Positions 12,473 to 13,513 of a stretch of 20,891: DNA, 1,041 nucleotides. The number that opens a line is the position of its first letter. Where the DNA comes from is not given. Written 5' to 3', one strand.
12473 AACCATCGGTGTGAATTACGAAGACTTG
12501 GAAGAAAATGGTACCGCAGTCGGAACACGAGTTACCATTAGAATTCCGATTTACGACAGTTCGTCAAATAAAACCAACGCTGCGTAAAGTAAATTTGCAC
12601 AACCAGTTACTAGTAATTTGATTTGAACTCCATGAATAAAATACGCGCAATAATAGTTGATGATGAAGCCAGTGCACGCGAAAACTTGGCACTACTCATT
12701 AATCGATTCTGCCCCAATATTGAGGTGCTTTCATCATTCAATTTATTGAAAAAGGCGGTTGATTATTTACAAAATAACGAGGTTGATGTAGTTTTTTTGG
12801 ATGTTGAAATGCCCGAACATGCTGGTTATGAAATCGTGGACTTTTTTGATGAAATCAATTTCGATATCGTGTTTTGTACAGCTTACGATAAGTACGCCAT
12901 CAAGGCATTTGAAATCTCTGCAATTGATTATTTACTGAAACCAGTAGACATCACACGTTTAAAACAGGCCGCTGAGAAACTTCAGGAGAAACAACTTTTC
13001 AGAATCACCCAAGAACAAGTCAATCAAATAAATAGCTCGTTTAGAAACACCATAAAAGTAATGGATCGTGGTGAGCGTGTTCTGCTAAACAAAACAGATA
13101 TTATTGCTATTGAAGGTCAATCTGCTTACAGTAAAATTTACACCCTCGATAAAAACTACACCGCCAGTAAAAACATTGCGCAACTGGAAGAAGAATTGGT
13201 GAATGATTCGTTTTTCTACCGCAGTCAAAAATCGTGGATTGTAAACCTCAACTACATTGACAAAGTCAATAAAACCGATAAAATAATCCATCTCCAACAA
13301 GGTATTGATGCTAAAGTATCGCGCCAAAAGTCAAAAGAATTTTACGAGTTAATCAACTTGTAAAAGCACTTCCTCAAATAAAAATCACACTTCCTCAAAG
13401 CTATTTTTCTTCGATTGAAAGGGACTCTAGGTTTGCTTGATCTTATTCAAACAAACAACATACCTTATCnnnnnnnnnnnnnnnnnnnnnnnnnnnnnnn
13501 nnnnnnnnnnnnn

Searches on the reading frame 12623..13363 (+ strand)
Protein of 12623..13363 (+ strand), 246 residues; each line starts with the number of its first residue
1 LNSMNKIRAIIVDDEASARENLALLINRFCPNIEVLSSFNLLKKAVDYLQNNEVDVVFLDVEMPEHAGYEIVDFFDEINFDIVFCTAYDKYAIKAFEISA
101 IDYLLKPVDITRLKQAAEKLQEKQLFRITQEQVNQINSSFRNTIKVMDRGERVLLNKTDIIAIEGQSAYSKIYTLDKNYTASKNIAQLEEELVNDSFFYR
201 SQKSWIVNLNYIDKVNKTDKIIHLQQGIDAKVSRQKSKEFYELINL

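Call 8: search_protein_families(library=pfam, proteins=[window:12623-13363:+], max_evalue=0.01)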
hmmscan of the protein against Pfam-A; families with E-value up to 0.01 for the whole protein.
window:12623-13363:+ (246 aa): 2 families
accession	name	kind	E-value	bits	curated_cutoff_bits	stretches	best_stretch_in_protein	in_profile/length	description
PF00072.30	Response_reg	-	1.1e-18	67.9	30.2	1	10-117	2-110/111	Response regulator receiver domain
PF04397.21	LytTR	-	1.1e-17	64.5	22.6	1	153-244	4-97/98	LytTr DNA-binding domain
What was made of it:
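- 12632..13363 (+): Response regulator with a receiver domain and a LytTR DNA-binding domain. An alternative TTG start lies at 12623. It is the proposed binder of the repeats. Pfam PF00072 and PF04397 (call 8).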

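Call 9: find_encoding_contigs(protein=window:12623-13363:+, flank=10000, max_places=10)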
Protein window:12623-13363:+ (246 aa): no gene with exactly this product is on record in the collection.
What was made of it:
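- Tried and rejected: Nothing is on record for it (call 9).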

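Call 11: find_homologous_proteins(query=window:12632-13363:+, max_evalue=1e-20)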
Query window:12632-13363:+ (243 aa): 2823 proteins with E <= 1e-20 among 3769 candidates; the best 120 are listed.
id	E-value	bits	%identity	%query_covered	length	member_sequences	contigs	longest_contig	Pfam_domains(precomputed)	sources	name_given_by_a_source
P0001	9.6e-147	504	98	100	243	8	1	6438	PF04397.22,PF00072.31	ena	-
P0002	8.8e-119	413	78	100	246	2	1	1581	PF04397.22,PF00072.31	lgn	-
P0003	6.8e-117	407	77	100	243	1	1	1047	PF04397.22,PF00072.31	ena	-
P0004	2.1e-116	405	77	100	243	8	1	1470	PF04397.22,PF00072.31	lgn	-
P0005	7.3e-116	404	75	100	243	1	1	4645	PF04397.22,PF00072.31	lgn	-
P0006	2.5e-115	402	74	100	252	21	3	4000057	PF04397.22,PF00072.31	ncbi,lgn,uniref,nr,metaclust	ncbi:LytR/AlgR family response regulator transcription factor [Owenweeksia hongkongensis]|uniref:Res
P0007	3.0e-112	392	72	100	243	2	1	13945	PF04397.22,PF00072.31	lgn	-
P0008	1.1e-109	383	70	100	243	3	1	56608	PF04397.22,PF00072.31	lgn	-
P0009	1.3e-105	370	68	100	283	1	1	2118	PF04397.22,PF00072.31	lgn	-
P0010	4.7e-74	267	54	98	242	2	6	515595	PF04397.22,PF00072.31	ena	-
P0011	7.9e-72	260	53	99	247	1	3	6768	PF04397.22,PF00072.31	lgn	-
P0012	1.6e-68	249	51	99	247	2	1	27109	PF04397.22,PF00072.31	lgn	-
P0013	4.4e-67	244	50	98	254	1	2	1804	PF04397.22,PF00072.31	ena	-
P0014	9.8e-67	243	52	100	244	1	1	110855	PF04397.22,PF00072.31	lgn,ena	-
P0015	1.0e-64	236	50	100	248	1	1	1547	PF04397.22,PF00072.31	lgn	-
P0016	8.9e-63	230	49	99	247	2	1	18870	PF04397.22,PF00072.31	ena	-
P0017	3.7e-62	228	50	99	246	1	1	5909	PF04397.22,PF00072.31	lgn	-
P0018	6.2e-62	227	49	98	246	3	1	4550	PF04397.22,PF00072.31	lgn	-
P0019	7.9e-62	227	48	98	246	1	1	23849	PF04397.22,PF00072.31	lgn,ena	-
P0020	1.4e-61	226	49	96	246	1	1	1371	PF04397.22,PF00072.31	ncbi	-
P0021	1.6e-61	226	48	99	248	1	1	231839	PF04397.22,PF00072.31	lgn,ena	-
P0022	1.8e-61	226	47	99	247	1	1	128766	PF04397.22,PF00072.31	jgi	jgi:two-component system, LytTR family, response regulator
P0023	2.2e-61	225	49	99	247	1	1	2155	PF04397.22,PF00072.31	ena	-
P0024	2.3e-61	225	48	98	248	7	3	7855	PF04397.22,PF00072.31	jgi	jgi:two-component system LytT family response regulator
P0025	3.4e-61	225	47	100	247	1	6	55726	PF04397.22,PF00072.31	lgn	-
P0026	3.8e-61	225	46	99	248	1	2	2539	PF04397.22,PF00072.31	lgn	-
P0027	6.3e-61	224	47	99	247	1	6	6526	PF04397.22,PF00072.31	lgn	-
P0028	6.7e-61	224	48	97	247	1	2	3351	PF04397.22,PF00072.31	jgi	-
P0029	6.7e-61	224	48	100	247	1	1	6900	PF04397.22,PF00072.31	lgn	-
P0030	7.4e-61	224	49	97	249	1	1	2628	PF04397.22,PF00072.31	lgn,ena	-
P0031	7.5e-61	224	47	98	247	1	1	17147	PF04397.22,PF00072.31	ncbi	ncbi:MAG: LytTR family DNA-binding domain-containing protein [Bacteroidia bacterium]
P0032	9.3e-61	223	45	99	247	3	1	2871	PF04397.22,PF00072.31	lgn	-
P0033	9.4e-61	223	45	98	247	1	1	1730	PF04397.22,PF00072.31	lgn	-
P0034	1.0e-60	223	48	98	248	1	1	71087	PF04397.22,PF00072.31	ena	-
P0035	1.1e-60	223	49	98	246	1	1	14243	PF04397.22,PF00072.31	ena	-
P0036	1.1e-60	223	46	96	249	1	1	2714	PF04397.22,PF00072.31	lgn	-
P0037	1.2e-60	223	49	98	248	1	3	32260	PF04397.22,PF00072.31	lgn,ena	-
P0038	1.5e-60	223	49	98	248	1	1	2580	PF04397.22,PF00072.31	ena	-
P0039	1.7e-60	223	46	99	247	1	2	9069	PF04397.22,PF00072.31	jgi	jgi:two-component system LytT family response regulator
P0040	1.7e-60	223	48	99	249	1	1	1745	PF04397.22,PF00072.31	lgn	-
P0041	2.5e-60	222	48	99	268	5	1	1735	PF04397.22,PF00072.31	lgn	-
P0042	3.0e-60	222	47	100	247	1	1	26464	PF04397.22,PF00072.31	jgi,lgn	jgi:two-component system LytT family response regulator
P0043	3.5e-60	221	47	98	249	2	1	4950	PF04397.22,PF00072.31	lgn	-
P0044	3.8e-60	221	48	98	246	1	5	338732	PF04397.22,PF00072.31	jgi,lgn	-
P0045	3.9e-60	221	47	99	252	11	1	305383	PF04397.22,PF00072.31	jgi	jgi:two-component system, LytTR family, response regulator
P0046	4.0e-60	221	46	98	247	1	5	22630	PF04397.22,PF00072.31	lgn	-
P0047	4.3e-60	221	48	98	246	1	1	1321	PF04397.22,PF00072.31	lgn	-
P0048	4.3e-60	221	48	97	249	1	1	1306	PF04397.22,PF00072.31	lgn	-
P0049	5.0e-60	221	47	99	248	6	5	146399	PF04397.22,PF00072.31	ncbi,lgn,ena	-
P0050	5.7e-60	221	45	100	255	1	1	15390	PF04397.22,PF00072.31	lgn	-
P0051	5.8e-60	221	46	98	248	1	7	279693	PF04397.22,PF00072.31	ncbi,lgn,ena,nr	ncbi:MAG: response regulator [Flavobacteriales bacterium]|nr:response regulator [Flavobacteriales ba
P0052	6.0e-60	221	48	98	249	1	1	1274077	PF04397.22,PF00072.31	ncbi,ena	-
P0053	6.2e-60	221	46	99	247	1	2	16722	PF04397.22,PF00072.31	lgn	-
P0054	7.2e-60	220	50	98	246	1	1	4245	PF04397.22,PF00072.31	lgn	-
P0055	8.5e-60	220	44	100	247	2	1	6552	PF04397.22,PF00072.31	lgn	-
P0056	9.4e-60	220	45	96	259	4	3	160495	PF04397.22,PF00072.31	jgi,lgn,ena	-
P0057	9.9e-60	220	45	98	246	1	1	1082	PF04397.22,PF00072.31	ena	-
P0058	1.2e-59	220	46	97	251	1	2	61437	PF04397.22,PF00072.31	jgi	jgi:two-component system LytT family response regulator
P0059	1.4e-59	220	47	97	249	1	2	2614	PF04397.22,PF00072.31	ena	-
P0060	1.4e-59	220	49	98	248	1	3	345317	PF04397.22,PF00072.31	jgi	-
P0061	1.6e-59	219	49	97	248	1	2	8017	PF04397.22,PF00072.31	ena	-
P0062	1.6e-59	219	47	97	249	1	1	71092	PF04397.22,PF00072.31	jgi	jgi:two-component system LytT family response regulator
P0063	1.9e-59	219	46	97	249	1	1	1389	PF04397.22,PF00072.31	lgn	-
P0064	1.9e-59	219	45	99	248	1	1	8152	PF04397.22,PF00072.31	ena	-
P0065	2.1e-59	219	49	98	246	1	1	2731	PF04397.22,PF00072.31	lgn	-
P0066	2.1e-59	219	46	98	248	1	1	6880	PF04397.22,PF00072.31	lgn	-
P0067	2.3e-59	219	44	100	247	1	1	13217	PF04397.22,PF00072.31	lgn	-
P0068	2.4e-59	219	48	98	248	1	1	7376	PF04397.22,PF00072.31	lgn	-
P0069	2.4e-59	219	48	98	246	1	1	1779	PF04397.22,PF00072.31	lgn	-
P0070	2.6e-59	219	47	97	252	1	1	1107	PF04397.22,PF00072.31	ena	-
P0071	2.6e-59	219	46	99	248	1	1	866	PF04397.22,PF00072.31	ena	-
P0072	2.9e-59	218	45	96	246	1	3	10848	PF04397.22,PF00072.31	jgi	-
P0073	2.9e-59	218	46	100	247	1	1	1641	PF04397.22,PF00072.31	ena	-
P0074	3.0e-59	218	48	98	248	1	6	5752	PF04397.22,PF00072.31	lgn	-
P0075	3.1e-59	218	45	98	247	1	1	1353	PF04397.22,PF00072.31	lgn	-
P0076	3.1e-59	218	46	99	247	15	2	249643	PF04397.22,PF00072.31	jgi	jgi:two-component system, LytTR family, response regulator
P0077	3.2e-59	218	47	98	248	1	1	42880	PF04397.22,PF00072.31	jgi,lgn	jgi:two-component system LytT family response regulator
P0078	3.3e-59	218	45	98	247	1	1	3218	PF04397.22,PF00072.31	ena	-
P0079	3.3e-59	218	48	98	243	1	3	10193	PF04397.22,PF00072.31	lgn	-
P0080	3.5e-59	218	46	98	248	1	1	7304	PF04397.22,PF00072.31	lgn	-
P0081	3.7e-59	218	49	98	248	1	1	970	PF04397.22,PF00072.31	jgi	-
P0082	4.0e-59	218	47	99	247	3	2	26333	PF04397.22,PF00072.31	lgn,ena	-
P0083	4.0e-59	218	46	98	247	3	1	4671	PF04397.22,PF00072.31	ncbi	ncbi:MAG: LytR/AlgR family response regulator transcription factor [Salibacteraceae bacterium]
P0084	4.2e-59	218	48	98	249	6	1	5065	PF04397.22,PF00072.31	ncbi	-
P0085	5.1e-59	218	45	99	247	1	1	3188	PF04397.22,PF00072.31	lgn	-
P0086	5.2e-59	218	49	98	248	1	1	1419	PF04397.22,PF00072.31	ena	-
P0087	5.5e-59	218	48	98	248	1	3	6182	PF04397.22,PF00072.31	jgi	jgi:two-component system LytT family response regulator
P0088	5.5e-59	218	46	98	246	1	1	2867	PF04397.22,PF00072.31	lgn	-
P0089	6.3e-59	217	45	96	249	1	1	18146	PF04397.22,PF00072.31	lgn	-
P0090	7.1e-59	217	46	97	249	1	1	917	PF04397.22,PF00072.31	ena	-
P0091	7.2e-59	217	48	98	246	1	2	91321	PF04397.22,PF00072.31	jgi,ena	-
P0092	7.5e-59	217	49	97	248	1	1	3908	PF04397.22,PF00072.31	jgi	jgi:two-component system LytT family response regulator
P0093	8.3e-59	217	43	100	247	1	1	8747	PF04397.22,PF00072.31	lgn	-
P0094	8.7e-59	217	47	98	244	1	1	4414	PF04397.22,PF00072.31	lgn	-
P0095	8.8e-59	217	47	98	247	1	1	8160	PF04397.22,PF00072.31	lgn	-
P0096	9.1e-59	217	47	98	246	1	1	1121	PF04397.22,PF00072.31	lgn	-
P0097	9.4e-59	217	47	98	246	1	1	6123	PF04397.22,PF00072.31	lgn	-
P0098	9.6e-59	217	44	99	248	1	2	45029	PF04397.22,PF00072.31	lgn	-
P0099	1.1e-58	217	45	98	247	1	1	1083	PF04397.22,PF00072.31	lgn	-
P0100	1.1e-58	217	45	99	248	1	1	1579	PF04397.22,PF00072.31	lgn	-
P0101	1.2e-58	216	45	98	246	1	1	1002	PF04397.22,PF00072.31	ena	-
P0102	1.3e-58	216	46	98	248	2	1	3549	PF04397.22,PF00072.31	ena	-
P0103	1.3e-58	216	47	98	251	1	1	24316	PF04397.22,PF00072.31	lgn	-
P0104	1.4e-58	216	48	97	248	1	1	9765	PF04397.22,PF00072.31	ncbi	-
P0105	1.4e-58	216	47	100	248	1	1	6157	PF04397.22,PF00072.31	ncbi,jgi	-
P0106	1.5e-58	216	46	98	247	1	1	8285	PF04397.22,PF00072.31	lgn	-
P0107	1.6e-58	216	48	99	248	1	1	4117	PF04397.22,PF00072.31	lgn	-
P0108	1.7e-58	216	44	99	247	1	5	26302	PF04397.22,PF00072.31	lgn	-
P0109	1.8e-58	216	47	97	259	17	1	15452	PF04397.22,PF00072.31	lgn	-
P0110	1.9e-58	216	47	97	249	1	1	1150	PF04397.22,PF00072.31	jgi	jgi:two-component system, LytTR family, response regulator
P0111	1.9e-58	216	44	96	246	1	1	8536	PF04397.22,PF00072.31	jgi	-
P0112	2.0e-58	216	48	98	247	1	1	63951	PF04397.22,PF00072.31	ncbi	-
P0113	2.2e-58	216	46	99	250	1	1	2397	PF04397.22,PF00072.31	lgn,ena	-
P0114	2.5e-58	215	49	98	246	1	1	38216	PF04397.22,PF00072.31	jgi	-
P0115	2.6e-58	215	45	97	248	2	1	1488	PF04397.22,PF00072.31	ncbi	-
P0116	2.7e-58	215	45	98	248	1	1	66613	PF04397.22,PF00072.31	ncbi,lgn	ncbi:MAG: LytR/AlgR family response regulator transcription factor [Flavobacteriales bacterium]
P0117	3.2e-58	215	48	98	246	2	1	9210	PF04397.22,PF00072.31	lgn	-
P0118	3.3e-58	215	46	97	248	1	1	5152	PF04397.22,PF00072.31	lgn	-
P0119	4.2e-58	215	48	98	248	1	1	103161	PF04397.22,PF00072.31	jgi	-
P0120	4.4e-58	215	47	98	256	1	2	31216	PF04397.22,PF00072.31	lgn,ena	-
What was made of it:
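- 12632..13363 (+): The closest named ortholog is from Owenweeksia hongkongensis at 74% (call 11).
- Tried and rejected: I went on through homologs found with the ATG-start version as query (call 11).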

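Call 12: find_encoding_contigs(protein=P0006, flank=10000, max_places=2)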
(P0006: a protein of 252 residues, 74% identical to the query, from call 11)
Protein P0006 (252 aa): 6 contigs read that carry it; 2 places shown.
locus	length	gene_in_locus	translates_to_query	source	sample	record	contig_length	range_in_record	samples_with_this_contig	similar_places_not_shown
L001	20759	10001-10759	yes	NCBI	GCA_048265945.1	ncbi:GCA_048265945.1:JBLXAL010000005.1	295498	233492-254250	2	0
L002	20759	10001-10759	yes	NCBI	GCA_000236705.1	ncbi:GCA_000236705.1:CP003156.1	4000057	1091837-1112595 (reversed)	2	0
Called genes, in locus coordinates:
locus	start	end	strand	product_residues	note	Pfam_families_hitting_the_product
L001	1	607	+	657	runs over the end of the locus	PF09699:Paired_CXXCH_1 (faint), PF14522:Cytochrome_C7 (faint), PF14537:Cytochrom_c3_2 (faint), PF13414:TPR_11 (weak), PF13432:TPR_16 (weak), PF14559:TPR_19 (weak), PF13431:TPR_17 (weak), PF00515:TPR_1 (weak), +5 more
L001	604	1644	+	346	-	PF02618:YceG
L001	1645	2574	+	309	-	PF10043:DUF2279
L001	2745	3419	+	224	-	PF13568:OMP_b-brl_2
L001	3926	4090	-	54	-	PF04480:DUF559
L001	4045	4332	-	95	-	PF04480:DUF559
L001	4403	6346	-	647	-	PF13585:CHU_C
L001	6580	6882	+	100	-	-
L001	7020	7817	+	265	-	-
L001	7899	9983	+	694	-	PF13428:TPR_14 (faint), PF13424:TPR_12, PF17874:TPR_MalT, PF13432:TPR_16 (weak), PF13424:TPR_12, PF17874:TPR_MalT (weak), PF13424:TPR_12 (weak), PF06580:His_kinase, +6 more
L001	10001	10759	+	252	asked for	PF00072:Response_reg, PF04397:LytTR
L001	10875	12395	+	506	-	PF18962:Por_Secre_tail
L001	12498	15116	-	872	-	PF02861:Clp_N, PF13191:AAA_16 (weak), PF00004:AAA, PF17871:AAA_lid_9, PF00004:AAA, PF07724:AAA_2, PF07728:AAA_5, PF10431:ClpB_D2-small, +6 more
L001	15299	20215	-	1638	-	PF20773:InhA-like_MAM (faint), PF21471:Reelin_subrepeat-B (faint), PF00629:MAM, PF18962:Por_Secre_tail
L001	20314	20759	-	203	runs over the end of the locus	PF01557:FAA_hydrolase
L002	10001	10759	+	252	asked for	PF00072:Response_reg, PF04397:LytTR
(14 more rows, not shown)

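Call 13: find_encoding_contigs(protein=P0007, flank=10000, max_places=2)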
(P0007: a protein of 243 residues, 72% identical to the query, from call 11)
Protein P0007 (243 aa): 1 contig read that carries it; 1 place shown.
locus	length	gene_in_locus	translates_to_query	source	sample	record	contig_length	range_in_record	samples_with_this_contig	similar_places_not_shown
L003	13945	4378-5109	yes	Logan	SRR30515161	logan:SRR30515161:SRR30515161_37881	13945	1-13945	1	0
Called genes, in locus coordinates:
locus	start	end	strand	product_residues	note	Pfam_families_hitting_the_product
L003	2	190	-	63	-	?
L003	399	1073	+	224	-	-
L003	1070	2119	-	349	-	PF08240:ADH_N, PF02826:2-Hacid_dh_C (weak), PF01262:AlaDh_PNT_C (weak), PF00107:ADH_zinc_N, PF13602:ADH_zinc_N_2 (weak)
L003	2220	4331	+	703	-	PF00515:TPR_1 (faint), PF07719:TPR_2 (faint), PF13181:TPR_8 (faint), PF17874:TPR_MalT (faint), PF13424:TPR_12, PF06580:His_kinase, PF02518:HATPase_c (faint)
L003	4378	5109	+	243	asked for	PF00072:Response_reg, PF04397:LytTR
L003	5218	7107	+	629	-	PF18962:Por_Secre_tail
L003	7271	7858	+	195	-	-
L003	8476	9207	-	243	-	PF00717:Peptidase_S24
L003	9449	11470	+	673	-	-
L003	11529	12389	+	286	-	PF13401:AAA_22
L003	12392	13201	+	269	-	-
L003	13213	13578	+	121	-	-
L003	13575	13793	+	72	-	-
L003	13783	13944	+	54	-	?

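Call 14: find_encoding_contigs(protein=P0008, flank=10000, max_places=2)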
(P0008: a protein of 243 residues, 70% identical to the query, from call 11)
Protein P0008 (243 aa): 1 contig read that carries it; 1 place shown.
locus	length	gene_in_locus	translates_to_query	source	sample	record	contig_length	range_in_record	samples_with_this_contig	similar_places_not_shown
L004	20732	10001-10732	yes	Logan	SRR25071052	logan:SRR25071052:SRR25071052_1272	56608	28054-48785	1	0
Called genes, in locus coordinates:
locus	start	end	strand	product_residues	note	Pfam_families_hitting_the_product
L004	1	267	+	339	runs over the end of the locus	PF01594:AI-2E_transport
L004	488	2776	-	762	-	PF00141:peroxidase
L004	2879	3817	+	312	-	PF00126:HTH_1, PF03466:LysR_substrate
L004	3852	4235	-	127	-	PF01638:HxlR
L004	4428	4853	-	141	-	PF20791:Acyl-ACP_TE_C (weak), PF13279:4HBT_2, PF03061:4HBT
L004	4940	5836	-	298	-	PF01262:AlaDh_PNT_C (weak), PF02737:3HCDH_N, PF03721:UDPG_MGDP_dh_N (faint), PF00725:3HCDH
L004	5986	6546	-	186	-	PF00027:cNMP_binding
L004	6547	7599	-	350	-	PF08240:ADH_N, PF02826:2-Hacid_dh_C (weak), PF01262:AlaDh_PNT_C, PF00107:ADH_zinc_N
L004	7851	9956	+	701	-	PF07719:TPR_2 (faint), PF13181:TPR_8 (faint), PF00515:TPR_1 (faint), PF13424:TPR_12 (weak), PF17874:TPR_MalT, PF13176:TPR_7 (faint), PF06580:His_kinase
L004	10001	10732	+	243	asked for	PF00072:Response_reg, PF04397:LytTR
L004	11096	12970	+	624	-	PF18962:Por_Secre_tail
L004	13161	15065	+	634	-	PF18962:Por_Secre_tail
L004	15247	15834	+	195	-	PF23952:LRR_EndoS (weak)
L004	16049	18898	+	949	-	PF13620:CarboxypepD_reg, PF13715:CarbopepD_reg_2, PF14905:OMP_b-brl_3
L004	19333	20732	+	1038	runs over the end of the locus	PF00801:PKD (faint), PF18962:Por_Secre_tail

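Call 15: find_encoding_contigs(protein=P0001, flank=10000, max_places=2)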
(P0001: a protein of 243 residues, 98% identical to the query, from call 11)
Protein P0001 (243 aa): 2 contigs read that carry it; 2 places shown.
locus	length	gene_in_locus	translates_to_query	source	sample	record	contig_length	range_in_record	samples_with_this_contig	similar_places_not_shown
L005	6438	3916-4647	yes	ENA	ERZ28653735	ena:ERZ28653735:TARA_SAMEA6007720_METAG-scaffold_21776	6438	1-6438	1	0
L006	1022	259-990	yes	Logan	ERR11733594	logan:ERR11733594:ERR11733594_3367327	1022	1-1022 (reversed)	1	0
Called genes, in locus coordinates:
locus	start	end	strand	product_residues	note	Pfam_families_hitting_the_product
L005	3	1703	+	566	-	?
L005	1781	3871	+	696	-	PF07719:TPR_2 (faint), PF13181:TPR_8 (faint), PF00515:TPR_1 (faint), PF13424:TPR_12, PF17874:TPR_MalT, PF13424:TPR_12 (weak), PF06580:His_kinase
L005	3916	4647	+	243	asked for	PF00072:Response_reg, PF04397:LytTR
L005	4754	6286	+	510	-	PF18962:Por_Secre_tail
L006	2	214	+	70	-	?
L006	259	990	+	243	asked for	PF00072:Response_reg, PF04397:LytTR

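Call 24: find_related_loci(query=window:12632-13363:+, collection=metagenome_contigs, flank=5000)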
Query window:12632-13363:+ (243 aa) in metagenome_contigs; peptide patterns used: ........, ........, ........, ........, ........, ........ (x = any residue, [..] = any of these).
354 stretches matched a pattern; 72 encode a relative of the query (tblastn E <= 1e-3); 72 distinct loci.
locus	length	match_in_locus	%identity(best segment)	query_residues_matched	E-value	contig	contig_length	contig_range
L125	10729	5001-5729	77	1-243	2e-127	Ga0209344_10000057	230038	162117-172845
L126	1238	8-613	42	39-236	4e-49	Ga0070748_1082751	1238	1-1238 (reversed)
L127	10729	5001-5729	33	6-242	2e-41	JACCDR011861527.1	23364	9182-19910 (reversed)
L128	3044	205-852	36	2-214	1e-35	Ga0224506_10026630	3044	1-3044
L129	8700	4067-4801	33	4-242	3e-34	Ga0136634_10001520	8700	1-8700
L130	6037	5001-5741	35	1-241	8e-34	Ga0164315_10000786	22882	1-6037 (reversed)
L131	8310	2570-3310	35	1-241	8e-34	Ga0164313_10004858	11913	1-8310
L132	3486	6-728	33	1-235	1e-32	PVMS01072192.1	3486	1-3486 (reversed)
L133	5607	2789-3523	33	3-241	2e-32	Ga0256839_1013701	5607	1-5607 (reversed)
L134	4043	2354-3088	33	3-241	4e-32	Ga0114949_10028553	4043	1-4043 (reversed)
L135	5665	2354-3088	33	3-241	4e-32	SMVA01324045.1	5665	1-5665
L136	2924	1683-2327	35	2-214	5e-32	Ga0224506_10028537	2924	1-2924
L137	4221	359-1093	32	3-241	3e-31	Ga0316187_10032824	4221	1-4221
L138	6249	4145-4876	32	4-241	2e-30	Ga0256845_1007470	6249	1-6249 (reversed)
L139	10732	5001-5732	31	4-241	5e-30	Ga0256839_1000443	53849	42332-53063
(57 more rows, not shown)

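Call 27: find_encoding_contigs(protein=P0010, flank=6000, max_places=1)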
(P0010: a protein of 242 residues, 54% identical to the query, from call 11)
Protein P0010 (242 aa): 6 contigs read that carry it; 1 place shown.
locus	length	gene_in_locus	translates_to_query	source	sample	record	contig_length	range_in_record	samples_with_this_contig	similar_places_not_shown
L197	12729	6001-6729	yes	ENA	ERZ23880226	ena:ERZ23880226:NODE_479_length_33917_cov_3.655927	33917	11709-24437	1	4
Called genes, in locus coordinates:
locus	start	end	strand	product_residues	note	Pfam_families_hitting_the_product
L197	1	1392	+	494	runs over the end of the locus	PF12844:HTH_19, PF13560:HTH_31, PF01381:HTH_3, PF06114:Peptidase_M78 (weak)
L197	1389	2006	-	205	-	-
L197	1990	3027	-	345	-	PF01734:Patatin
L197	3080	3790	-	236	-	PF08713:DNA_alkylation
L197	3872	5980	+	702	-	PF00515:TPR_1 (faint), PF07719:TPR_2 (faint), PF13181:TPR_8 (faint), PF13424:TPR_12 (weak), PF06580:His_kinase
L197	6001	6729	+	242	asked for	PF00072:Response_reg, PF04397:LytTR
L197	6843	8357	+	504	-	PF18962:Por_Secre_tail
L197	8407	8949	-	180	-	PF03352:Adenine_glyco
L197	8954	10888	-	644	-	-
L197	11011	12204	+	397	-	PF02547:Queuosine_synth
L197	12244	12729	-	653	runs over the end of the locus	PF13600:DUF4140, PF13598:DUF4139, PF13620:CarboxypepD_reg, PF13715:CarbopepD_reg_2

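Call 28: find_encoding_contigs(protein=P0014, flank=6000, max_places=1)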
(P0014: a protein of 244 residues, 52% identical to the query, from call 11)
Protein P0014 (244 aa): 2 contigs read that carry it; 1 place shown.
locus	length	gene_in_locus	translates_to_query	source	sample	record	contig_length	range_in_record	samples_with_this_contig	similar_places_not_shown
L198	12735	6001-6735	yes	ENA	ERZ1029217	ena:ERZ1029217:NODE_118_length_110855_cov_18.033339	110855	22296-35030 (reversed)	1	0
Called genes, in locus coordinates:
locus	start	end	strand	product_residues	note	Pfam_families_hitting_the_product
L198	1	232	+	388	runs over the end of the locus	PF14376:Haem_bd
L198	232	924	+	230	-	PF13847:Methyltransf_31, PF02390:Methyltransf_4, PF13649:Methyltransf_25 (weak)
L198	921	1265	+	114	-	PF01035:DNA_binding_1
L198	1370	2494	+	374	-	PF01883:FeS_assembly_P, PF00142:Fer4_NifH (faint), PF01656:CbiA, PF02374:ArsA_ATPase (weak), PF09140:MipZ (weak), PF10609:ParA, PF13614:AAA_31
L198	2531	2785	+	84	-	PF01106:NifU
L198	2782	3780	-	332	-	PF01210:NAD_Gly3P_dh_N, PF03807:F420_oxidored (faint), PF07479:NAD_Gly3P_dh_C, PF20618:GPD_NAD_C_bact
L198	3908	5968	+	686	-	PF13424:TPR_12 (weak), PF06580:His_kinase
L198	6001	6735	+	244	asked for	PF00072:Response_reg, PF04397:LytTR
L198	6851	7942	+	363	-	-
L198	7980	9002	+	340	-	PF13385:Laminin_G_3 (weak), PF18962:Por_Secre_tail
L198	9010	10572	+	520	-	PF18962:Por_Secre_tail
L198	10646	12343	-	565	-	PF01336:tRNA_anti-codon, PF00152:tRNA-synt_2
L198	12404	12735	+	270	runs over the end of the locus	PF01026:TatD_DNase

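Call 29: find_encoding_contigs(protein=P0012, flank=6000, max_places=1)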
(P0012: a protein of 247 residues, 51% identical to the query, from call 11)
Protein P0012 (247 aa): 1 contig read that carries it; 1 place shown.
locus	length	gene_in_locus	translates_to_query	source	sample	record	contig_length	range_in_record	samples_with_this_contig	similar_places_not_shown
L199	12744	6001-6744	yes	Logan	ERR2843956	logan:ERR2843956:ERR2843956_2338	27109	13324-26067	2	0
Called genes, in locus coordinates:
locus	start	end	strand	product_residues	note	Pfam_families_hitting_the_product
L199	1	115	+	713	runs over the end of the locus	PF00575:S1 (weak), PF21710:Spt6_S1 (faint), PF00575:S1, PF23459:S1_RRP5 (weak), PF00575:S1 (weak)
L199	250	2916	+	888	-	PF00133:tRNA-synt_1, PF09334:tRNA-synt_1g (weak), PF13603:tRNA-synt_1_2, PF08264:Anticodon_1, PF10458:Val_tRNA-synt_C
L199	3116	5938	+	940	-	PF07494:Reg_prop (faint), PF07495:Y_Y_Y (weak), PF06580:His_kinase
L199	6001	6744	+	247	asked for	PF00072:Response_reg, PF04397:LytTR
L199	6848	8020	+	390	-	-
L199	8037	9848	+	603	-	PF12799:LRR_4 (faint), PF02368:Big_2, PF18962:Por_Secre_tail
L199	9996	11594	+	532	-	PF18962:Por_Secre_tail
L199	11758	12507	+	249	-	PF00072:Response_reg, PF04397:LytTR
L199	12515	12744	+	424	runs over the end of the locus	?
